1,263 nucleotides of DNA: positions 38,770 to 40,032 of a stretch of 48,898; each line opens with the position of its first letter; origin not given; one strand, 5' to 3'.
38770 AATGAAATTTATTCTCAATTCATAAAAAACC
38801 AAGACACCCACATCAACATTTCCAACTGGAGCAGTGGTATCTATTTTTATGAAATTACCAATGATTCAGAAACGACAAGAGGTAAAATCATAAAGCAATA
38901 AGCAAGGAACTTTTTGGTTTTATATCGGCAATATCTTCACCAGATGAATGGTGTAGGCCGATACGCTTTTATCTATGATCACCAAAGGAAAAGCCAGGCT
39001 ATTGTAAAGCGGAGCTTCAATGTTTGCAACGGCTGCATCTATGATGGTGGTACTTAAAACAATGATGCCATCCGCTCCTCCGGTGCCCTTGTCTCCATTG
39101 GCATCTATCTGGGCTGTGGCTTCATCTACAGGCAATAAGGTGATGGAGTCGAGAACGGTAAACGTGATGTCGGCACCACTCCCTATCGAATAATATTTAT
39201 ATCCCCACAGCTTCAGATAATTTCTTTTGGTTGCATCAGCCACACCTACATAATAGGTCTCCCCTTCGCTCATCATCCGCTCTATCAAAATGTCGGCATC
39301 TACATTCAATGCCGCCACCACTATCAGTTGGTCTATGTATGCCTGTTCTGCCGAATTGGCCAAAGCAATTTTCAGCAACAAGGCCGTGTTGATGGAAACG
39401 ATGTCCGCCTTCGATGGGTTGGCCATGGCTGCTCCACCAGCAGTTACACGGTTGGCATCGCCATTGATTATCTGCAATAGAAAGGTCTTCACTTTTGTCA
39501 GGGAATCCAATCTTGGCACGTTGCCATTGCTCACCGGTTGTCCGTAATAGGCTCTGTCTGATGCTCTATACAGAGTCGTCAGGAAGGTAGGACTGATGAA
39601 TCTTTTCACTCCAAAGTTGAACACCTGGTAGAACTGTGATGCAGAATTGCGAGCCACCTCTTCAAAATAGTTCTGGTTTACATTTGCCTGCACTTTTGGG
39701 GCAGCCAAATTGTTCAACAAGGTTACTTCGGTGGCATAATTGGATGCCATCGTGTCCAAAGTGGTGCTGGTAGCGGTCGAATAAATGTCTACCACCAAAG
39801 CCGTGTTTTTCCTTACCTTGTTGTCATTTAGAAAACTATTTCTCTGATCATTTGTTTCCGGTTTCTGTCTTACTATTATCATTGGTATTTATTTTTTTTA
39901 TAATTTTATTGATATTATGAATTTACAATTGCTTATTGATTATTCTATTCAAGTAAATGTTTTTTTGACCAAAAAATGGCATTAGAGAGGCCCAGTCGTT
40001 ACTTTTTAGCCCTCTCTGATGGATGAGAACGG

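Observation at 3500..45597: Twelve unrelated intergenic tandem arrays all share a 21-bp (or 42-bp) unit length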

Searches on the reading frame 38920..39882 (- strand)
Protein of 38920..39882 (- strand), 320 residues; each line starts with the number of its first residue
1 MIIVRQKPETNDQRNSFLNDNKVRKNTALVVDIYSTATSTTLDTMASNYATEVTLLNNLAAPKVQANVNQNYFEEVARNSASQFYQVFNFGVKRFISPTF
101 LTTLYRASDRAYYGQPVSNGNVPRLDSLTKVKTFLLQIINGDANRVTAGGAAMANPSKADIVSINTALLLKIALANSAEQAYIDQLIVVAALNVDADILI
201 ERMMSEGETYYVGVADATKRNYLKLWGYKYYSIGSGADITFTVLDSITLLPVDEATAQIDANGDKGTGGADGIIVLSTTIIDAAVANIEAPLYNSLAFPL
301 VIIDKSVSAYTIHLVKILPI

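Call 22: search_protein_families(library=pfam, proteins=[window:38920-39882:-], max_evalue=0.01)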
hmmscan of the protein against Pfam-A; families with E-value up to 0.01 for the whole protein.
window:38920-39882:- (320 aa): 0 families

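Call 45: find_encoding_contigs(protein=window:38920-39882:-, flank=10000, max_places=10)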
Protein window:38920-39882:- (320 aa): 4 contigs read that carry it; 3 places shown.
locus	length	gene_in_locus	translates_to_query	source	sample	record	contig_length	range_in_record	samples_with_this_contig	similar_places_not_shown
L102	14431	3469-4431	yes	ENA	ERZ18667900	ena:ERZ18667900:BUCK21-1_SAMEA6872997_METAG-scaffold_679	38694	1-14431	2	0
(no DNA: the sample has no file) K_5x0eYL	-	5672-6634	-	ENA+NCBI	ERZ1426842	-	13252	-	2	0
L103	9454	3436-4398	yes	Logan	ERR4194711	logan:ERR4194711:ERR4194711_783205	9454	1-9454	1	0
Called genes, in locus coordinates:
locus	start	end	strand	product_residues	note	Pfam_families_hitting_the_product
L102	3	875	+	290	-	?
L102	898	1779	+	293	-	PF00763:THF_DHG_CYH, PF02882:THF_DHG_CYH_C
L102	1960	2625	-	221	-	-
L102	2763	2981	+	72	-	-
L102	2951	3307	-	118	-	-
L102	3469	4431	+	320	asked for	-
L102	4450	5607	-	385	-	PF18962:Por_Secre_tail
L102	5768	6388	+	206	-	PF04055:Radical_SAM (weak)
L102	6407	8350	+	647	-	PF00515:TPR_1 (faint), PF07719:TPR_2 (faint), PF13181:TPR_8 (faint), PF13428:TPR_14 (faint), PF13414:TPR_11 (weak), PF21033:RMD1-3 (weak), PF07676:PD40, PF00691:OmpA, +3 more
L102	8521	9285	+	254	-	PF04405:ScdA_N, PF01814:Hemerythrin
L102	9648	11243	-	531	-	PF07690:MFS_1, PF00854:PTR2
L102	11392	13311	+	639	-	PF01433:Peptidase_M1, PF18962:Por_Secre_tail (weak)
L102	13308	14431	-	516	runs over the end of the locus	PF00916:Sulfate_transp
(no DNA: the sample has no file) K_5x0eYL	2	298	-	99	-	?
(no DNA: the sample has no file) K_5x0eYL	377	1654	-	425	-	PF01566:Nramp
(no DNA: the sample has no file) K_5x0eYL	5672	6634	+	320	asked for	-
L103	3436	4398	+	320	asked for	-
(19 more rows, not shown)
